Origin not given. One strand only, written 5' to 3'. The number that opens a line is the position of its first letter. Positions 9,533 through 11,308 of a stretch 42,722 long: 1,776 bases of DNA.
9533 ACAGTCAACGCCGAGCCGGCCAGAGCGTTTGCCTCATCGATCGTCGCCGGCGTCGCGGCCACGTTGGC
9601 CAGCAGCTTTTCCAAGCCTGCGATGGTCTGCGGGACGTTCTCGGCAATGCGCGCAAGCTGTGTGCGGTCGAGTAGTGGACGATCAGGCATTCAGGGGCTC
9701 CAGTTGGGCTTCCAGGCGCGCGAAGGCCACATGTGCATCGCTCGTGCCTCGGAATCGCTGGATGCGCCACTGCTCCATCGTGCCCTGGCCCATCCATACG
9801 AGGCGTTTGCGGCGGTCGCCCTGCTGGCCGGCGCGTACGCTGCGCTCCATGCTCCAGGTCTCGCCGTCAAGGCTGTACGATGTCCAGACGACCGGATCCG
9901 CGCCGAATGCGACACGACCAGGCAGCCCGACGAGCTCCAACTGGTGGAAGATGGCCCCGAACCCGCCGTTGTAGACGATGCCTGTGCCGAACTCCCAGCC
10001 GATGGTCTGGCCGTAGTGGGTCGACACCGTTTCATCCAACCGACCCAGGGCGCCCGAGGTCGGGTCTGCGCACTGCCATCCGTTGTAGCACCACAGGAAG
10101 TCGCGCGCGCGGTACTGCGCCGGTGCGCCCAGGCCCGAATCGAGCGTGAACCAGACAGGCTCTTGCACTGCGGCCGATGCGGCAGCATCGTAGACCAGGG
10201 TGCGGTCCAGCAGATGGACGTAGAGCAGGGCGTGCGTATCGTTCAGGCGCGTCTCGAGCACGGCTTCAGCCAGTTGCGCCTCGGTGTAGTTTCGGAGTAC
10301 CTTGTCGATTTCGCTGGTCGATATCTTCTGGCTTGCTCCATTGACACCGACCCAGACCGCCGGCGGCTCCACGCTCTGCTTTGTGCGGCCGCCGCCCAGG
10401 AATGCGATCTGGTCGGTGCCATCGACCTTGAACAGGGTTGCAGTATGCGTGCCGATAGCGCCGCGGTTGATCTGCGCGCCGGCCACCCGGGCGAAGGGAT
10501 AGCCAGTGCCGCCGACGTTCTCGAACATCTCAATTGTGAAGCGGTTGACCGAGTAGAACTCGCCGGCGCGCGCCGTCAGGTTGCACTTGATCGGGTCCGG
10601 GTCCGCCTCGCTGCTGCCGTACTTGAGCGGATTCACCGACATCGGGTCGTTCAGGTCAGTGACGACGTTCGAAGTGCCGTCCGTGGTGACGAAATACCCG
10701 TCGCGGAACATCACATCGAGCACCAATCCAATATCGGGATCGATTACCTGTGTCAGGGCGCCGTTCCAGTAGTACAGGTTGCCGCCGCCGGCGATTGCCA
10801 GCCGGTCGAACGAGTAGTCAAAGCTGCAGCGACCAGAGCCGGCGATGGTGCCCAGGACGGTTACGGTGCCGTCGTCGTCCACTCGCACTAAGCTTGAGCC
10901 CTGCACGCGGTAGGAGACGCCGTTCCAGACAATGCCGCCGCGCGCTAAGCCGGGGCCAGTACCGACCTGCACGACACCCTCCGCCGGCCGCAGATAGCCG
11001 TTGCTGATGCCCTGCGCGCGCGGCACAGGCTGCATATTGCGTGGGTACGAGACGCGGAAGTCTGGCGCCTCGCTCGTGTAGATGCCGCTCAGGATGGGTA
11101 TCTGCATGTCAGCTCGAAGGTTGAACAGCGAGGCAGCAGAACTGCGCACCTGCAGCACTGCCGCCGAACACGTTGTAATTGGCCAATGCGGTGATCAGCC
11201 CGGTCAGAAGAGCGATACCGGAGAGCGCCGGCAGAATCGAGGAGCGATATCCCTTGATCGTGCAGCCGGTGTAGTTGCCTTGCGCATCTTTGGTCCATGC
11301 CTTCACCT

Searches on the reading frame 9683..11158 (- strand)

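Call 60: search_protein_families(library=phrogs, proteins=[window:9683-11158:-], max_evalue=0.00001)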
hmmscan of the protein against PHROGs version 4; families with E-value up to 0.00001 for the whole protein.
window:9683-11158:- (491 aa): 1 family
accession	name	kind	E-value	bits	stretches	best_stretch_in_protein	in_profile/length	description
phrog_578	-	connector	6.6e-89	299.6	1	18-489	4-472/486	head closure Hc3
